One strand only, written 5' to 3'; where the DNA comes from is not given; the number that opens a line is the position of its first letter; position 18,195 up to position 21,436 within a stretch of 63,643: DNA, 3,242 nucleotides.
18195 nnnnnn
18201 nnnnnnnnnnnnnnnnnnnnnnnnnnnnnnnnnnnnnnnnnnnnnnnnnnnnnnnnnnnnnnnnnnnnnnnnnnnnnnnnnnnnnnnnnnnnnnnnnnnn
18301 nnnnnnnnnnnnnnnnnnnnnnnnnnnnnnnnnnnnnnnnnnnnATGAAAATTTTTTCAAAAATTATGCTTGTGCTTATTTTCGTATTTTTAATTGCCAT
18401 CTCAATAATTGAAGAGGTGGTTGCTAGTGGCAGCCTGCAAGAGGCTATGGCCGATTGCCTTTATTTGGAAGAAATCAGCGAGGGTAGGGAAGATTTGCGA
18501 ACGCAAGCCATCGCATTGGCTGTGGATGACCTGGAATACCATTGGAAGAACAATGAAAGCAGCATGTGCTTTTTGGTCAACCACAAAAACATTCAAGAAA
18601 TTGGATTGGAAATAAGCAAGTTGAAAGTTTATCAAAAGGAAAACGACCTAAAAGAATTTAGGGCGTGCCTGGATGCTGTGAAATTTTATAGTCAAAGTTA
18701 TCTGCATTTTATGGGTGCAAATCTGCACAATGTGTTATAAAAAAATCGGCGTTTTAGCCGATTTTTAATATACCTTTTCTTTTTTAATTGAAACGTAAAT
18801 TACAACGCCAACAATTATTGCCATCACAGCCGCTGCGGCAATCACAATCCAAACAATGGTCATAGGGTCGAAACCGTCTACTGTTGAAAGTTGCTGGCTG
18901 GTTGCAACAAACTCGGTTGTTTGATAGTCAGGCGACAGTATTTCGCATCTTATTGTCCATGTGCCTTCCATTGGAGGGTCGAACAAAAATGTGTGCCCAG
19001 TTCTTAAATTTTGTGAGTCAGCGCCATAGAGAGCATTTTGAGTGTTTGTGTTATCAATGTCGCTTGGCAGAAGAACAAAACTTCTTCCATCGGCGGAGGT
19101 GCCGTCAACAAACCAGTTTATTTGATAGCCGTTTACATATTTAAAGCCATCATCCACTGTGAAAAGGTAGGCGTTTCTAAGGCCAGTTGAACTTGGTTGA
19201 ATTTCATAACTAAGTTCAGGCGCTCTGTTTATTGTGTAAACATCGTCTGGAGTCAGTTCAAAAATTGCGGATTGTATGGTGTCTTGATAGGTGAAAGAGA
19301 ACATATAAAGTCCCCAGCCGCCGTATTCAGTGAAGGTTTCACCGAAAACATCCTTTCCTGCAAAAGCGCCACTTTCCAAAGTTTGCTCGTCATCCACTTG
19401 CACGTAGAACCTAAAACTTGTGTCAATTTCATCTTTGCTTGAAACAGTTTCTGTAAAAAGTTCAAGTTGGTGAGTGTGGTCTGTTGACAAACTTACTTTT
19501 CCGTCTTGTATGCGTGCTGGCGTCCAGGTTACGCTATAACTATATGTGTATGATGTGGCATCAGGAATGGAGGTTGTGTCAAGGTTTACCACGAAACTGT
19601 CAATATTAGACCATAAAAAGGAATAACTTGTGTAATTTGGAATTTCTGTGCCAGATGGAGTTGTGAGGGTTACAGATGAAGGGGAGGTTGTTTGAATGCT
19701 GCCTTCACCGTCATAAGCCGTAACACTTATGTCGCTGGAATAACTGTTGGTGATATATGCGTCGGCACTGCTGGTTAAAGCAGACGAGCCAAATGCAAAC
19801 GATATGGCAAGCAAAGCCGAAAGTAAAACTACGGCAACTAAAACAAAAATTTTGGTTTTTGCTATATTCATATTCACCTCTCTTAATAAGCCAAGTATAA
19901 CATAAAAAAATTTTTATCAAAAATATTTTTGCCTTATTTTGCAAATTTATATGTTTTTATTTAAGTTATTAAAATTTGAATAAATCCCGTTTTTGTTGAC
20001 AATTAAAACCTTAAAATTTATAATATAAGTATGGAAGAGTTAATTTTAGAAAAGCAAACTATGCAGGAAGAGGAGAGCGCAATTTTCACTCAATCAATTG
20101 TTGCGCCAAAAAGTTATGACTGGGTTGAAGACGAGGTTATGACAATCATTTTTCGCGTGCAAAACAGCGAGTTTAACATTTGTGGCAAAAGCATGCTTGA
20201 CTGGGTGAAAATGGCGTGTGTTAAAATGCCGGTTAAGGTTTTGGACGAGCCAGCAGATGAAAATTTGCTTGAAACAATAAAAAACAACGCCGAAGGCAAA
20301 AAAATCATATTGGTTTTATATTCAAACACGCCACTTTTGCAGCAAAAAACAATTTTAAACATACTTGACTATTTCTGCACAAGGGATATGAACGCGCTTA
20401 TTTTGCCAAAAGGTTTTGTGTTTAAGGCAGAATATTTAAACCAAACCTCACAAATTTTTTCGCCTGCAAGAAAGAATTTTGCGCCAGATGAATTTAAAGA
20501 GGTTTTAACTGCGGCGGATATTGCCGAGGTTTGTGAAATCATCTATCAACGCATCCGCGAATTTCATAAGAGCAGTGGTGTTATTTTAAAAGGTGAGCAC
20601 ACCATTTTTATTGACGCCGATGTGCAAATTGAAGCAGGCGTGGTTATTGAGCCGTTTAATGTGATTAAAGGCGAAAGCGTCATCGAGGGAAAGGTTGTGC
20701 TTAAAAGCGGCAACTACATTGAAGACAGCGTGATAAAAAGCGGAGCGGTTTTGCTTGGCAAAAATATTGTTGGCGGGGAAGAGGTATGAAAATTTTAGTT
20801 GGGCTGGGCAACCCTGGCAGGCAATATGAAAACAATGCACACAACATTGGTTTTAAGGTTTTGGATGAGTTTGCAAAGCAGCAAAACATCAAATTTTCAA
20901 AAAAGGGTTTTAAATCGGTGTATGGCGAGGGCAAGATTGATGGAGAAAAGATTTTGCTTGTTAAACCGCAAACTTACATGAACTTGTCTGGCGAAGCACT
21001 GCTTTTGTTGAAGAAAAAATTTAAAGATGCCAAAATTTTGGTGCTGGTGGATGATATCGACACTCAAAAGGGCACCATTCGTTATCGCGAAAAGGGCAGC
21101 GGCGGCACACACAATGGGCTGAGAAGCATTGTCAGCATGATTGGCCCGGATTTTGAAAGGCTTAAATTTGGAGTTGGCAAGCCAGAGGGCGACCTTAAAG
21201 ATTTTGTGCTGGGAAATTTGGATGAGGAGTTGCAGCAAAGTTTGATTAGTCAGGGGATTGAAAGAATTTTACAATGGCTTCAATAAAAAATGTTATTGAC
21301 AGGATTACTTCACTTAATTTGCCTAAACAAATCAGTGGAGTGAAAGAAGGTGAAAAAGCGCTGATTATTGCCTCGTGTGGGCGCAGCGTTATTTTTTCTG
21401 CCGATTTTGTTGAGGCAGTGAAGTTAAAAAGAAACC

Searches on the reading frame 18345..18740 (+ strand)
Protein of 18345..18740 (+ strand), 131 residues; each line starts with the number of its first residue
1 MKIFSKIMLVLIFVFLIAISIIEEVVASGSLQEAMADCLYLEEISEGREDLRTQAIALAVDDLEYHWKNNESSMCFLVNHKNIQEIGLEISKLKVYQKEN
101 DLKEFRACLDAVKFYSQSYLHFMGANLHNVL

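Call 38: search_protein_families(library=pfam, proteins=[window:18345-18740:+], max_evalue=0.001)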
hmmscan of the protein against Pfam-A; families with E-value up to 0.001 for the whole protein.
window:18345-18740:+ (131 aa): 1 family
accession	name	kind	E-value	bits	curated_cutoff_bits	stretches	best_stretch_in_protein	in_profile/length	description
PF14276.11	DUF4363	-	4e-09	36.9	27.5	1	52-117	29-94/107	Domain of unknown function (DUF4363)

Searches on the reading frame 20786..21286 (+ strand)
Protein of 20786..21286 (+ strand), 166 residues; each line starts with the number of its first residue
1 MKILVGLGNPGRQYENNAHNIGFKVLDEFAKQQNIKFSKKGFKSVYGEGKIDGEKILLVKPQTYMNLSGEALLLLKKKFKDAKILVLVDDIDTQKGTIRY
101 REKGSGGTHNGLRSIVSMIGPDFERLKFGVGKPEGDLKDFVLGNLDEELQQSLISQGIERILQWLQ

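Call 38: search_protein_families(library=pfam, proteins=[window:20786-21286:+], max_evalue=0.001)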
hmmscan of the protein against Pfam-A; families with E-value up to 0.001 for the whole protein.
window:20786-21286:+ (166 aa): 1 family
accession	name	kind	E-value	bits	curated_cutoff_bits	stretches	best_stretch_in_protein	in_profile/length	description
PF01195.25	Pept_tRNA_hydro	-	2.4e-53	181.1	27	1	3-161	1-163/183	Peptidyl-tRNA hydrolase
